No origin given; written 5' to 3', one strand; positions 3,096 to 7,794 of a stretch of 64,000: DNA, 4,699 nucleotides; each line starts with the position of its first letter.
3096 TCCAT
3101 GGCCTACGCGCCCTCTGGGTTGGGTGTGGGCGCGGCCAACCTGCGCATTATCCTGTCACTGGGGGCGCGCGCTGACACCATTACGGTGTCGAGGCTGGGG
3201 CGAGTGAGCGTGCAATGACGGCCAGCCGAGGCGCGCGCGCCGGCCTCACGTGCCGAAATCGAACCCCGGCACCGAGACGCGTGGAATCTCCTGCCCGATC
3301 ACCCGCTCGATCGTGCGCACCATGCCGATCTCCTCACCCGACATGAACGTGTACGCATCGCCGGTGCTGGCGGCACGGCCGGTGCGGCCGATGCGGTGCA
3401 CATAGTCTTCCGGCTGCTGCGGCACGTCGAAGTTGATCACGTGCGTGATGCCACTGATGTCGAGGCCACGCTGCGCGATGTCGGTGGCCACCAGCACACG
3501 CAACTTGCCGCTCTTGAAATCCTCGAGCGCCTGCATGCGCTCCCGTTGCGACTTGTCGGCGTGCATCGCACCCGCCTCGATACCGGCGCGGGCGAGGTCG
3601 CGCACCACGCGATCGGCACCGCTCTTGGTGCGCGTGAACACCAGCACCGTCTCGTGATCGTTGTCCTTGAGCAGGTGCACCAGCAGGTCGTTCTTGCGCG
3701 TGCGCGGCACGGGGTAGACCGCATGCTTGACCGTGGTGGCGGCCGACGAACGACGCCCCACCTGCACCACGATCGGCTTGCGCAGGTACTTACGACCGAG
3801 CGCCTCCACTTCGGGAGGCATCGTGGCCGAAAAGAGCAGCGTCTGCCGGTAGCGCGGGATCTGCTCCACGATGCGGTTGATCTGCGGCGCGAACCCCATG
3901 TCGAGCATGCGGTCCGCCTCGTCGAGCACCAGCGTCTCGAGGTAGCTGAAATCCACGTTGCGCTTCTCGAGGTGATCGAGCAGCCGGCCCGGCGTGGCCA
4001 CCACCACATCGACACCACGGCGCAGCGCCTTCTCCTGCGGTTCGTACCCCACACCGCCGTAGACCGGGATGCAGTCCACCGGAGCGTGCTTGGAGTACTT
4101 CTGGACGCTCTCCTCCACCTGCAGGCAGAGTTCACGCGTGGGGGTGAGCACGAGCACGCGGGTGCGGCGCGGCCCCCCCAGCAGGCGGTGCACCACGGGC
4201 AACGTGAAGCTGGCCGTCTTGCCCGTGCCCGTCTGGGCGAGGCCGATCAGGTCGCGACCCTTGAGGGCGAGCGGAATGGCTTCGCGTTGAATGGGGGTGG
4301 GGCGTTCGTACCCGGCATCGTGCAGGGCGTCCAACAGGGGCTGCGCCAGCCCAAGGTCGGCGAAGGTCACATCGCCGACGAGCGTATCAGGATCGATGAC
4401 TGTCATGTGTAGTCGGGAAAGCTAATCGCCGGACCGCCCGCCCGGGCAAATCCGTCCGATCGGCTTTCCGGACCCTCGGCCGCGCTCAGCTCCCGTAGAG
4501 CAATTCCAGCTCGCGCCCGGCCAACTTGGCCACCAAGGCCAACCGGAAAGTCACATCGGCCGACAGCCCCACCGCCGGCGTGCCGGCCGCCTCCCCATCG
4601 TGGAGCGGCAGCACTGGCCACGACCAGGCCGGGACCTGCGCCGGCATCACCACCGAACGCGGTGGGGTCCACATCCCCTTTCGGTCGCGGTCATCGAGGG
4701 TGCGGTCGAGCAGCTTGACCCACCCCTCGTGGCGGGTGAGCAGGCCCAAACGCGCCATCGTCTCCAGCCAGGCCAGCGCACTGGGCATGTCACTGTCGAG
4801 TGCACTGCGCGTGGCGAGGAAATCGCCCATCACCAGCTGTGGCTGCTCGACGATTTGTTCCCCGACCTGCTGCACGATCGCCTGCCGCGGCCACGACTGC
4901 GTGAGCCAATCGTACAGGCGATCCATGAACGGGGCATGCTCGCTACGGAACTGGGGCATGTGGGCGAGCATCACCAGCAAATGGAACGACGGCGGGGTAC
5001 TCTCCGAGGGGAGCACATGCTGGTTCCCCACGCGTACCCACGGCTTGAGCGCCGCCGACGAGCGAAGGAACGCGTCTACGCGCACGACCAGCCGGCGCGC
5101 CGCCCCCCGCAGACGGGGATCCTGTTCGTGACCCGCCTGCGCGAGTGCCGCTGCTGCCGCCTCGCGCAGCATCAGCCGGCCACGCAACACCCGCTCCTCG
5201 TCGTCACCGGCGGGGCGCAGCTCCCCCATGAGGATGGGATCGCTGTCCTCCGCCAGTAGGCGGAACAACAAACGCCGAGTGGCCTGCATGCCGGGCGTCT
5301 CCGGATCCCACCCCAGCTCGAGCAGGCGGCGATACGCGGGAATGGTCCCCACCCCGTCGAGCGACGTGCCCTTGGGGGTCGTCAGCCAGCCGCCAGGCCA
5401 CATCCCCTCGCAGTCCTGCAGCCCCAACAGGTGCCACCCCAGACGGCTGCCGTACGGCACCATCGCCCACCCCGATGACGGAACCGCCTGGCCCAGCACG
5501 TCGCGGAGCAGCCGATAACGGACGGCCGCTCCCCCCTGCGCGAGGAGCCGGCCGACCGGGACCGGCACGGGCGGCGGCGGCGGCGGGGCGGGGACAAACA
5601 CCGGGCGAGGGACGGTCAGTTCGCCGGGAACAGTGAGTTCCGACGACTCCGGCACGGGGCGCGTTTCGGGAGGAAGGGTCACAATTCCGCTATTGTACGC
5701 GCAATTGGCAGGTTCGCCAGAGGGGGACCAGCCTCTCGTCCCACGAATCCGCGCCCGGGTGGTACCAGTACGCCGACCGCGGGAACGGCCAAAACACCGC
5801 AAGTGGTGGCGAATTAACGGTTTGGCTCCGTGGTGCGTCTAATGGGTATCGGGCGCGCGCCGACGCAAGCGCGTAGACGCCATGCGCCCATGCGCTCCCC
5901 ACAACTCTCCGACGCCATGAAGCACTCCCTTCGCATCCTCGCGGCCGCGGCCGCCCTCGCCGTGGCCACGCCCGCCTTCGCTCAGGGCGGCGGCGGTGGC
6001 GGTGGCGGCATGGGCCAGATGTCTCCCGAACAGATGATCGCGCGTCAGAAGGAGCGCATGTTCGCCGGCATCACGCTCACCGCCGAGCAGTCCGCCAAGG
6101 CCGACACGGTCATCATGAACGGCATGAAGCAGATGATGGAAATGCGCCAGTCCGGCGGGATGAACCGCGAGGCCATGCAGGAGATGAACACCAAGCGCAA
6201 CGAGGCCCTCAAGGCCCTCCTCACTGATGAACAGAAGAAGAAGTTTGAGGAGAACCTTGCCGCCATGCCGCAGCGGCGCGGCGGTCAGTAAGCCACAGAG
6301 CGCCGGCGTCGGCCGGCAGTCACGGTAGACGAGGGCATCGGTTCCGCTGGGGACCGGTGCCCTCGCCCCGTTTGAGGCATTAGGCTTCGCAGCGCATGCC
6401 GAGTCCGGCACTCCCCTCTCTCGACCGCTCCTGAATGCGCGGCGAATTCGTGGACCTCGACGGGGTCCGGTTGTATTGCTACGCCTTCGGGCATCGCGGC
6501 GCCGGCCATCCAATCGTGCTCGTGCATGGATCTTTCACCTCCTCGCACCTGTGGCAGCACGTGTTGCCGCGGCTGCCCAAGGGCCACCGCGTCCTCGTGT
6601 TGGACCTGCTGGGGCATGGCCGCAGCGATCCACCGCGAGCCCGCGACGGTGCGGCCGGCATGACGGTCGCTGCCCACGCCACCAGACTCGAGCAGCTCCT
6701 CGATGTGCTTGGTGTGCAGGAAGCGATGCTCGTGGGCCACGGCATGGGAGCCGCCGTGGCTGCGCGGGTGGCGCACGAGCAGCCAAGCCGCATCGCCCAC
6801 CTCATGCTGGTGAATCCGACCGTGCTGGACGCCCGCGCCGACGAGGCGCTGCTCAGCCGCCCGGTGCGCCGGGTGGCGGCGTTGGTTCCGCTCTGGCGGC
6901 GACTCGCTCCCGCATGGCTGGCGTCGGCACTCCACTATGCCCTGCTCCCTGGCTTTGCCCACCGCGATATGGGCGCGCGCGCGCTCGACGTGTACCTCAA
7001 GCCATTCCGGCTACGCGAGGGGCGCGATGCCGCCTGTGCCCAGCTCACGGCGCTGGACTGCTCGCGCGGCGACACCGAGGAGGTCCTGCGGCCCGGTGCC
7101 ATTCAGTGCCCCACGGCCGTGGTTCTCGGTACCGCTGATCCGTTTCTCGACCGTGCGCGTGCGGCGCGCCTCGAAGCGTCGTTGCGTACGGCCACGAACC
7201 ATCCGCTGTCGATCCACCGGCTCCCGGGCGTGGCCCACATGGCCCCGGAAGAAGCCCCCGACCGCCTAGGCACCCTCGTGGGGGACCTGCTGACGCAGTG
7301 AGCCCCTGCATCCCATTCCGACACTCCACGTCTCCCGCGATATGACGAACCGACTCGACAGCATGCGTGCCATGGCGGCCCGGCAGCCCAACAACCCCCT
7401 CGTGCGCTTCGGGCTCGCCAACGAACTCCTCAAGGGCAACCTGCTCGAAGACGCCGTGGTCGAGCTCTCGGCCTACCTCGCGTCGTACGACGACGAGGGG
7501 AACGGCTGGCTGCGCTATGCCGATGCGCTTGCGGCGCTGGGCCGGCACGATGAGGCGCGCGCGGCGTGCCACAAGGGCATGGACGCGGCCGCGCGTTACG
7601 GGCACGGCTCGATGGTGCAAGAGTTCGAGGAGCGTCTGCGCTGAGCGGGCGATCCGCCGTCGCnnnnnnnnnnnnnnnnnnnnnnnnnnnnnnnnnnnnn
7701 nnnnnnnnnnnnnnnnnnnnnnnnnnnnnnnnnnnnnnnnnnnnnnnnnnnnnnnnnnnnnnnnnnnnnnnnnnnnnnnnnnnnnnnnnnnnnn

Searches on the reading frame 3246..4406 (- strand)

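Call 9: search_protein_families(library=pfam, proteins=[window:3246-4406:-], max_evalue=0.01)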
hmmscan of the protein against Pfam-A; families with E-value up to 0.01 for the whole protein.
window:3246-4406:- (386 aa): 5 families
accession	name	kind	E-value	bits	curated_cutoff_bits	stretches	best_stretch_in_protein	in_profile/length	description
PF00270.35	DEAD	-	1e-50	172.2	26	1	37-202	1-166/167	DEAD/DEAH box helicase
PF00271.37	Helicase_C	-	2.4e-34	118.3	23.5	1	238-345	2-109/110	Helicase conserved C-terminal domain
PF04851.21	ResIII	-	2.5e-08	34.5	22.5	1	57-196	30-162/164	Type III restriction enzyme, res subunit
PF22916.2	UTP25_NTPase-like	-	0.0002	21.3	27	0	80-105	63-88/266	UTP25, NTP hydrolase-like domain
PF13245.12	AAA_19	-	0.0042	17.7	25.1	0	40-190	1-120/134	AAA domain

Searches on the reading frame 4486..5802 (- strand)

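Call 9: search_protein_families(library=pfam, proteins=[window:4486-5802:-], max_evalue=0.01)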
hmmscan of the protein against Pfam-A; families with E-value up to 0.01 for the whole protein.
window:4486-5802:- (438 aa): 0 families

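Call 40: search_protein_families(library=pfam, proteins=[window:4486-5802:-], max_evalue=10)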
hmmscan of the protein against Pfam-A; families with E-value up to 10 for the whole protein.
window:4486-5802:- (438 aa): 1 family
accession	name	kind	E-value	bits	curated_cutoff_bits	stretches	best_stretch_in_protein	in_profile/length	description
PF11287.13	DUF3088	-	0.25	11.7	26.4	1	304-329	52-77/112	Protein of unknown function (DUF3088)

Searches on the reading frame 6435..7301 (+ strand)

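Call 9: search_protein_families(library=pfam, proteins=[window:6435-7301:+], max_evalue=0.01)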
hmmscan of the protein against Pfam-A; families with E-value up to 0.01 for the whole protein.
window:6435-7301:+ (288 aa): 7 families
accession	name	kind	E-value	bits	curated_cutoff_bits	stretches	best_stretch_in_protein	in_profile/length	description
PF00561.26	Abhydrolase_1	-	1.6e-26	93.9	25.8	1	26-164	2-133/245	alpha/beta hydrolase fold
PF12697.13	Abhydrolase_6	-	7.3e-20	73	26.3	1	27-278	1-214/217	Alpha/beta hydrolase family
PF12146.15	Hydrolase_4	-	4.1e-16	59.5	27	1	27-271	7-235/239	Serine aminopeptidase, S33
PF03096.20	Ndr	-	2.6e-06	26.8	23.3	1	76-130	80-134/283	Ndr family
PF06821.19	Ser_hydrolase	-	0.00081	19.8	22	0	95-133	55-95/172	Serine hydrolase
PF01738.24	DLH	-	0.0047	17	21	0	220-268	139-186/217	Dienelactone hydrolase family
PF12048.14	DUF3530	-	0.006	16.4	29.8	1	89-139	189-240/310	Protein of unknown function (DUF3530)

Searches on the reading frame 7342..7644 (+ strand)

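Call 40: search_protein_families(library=pfam, proteins=[window:7342-7644:+], max_evalue=10)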
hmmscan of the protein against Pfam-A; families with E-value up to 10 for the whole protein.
window:7342-7644:+ (100 aa): 11 families
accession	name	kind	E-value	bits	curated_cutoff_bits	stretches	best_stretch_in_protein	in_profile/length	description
PF14559.12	TPR_19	-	6.2e-07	30.1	25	2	8-51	14-57/68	Tetratricopeptide repeat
PF13428.12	TPR_14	-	6.7e-05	23.6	23.5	2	54-79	2-27/44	Tetratricopeptide repeat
PF13432.12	TPR_16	-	0.00032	21.5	32.7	1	24-76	2-54/65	Tetratricopeptide repeat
PF14561.12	TPR_20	-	0.00035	21.3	25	1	3-74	6-79/90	Tetratricopeptide repeat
PF13431.12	TPR_17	-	0.00045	20.7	24.4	2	48-74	8-34/34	Tetratricopeptide repeat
PF13424.12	TPR_12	-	0.0015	19.1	30.1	1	56-87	6-38/77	Tetratricopeptide repeat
PF13032.11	RNaseH_pPIWI_RE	-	0.0078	16.5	25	1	47-77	38-65/288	RNaseH domain of pPIWI_RE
PF07721.20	TPR_4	-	0.011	16.7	27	1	59-75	7-23/26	Tetratricopeptide repeat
PF07719.23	TPR_2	-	0.014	16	27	1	55-79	3-27/34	Tetratricopeptide repeat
PF13181.12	TPR_8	-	0.058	14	25.7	1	56-79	4-27/34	Tetratricopeptide repeat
PF13174.12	TPR_6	-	0.12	13.5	26.3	1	56-76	3-23/33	Tetratricopeptide repeat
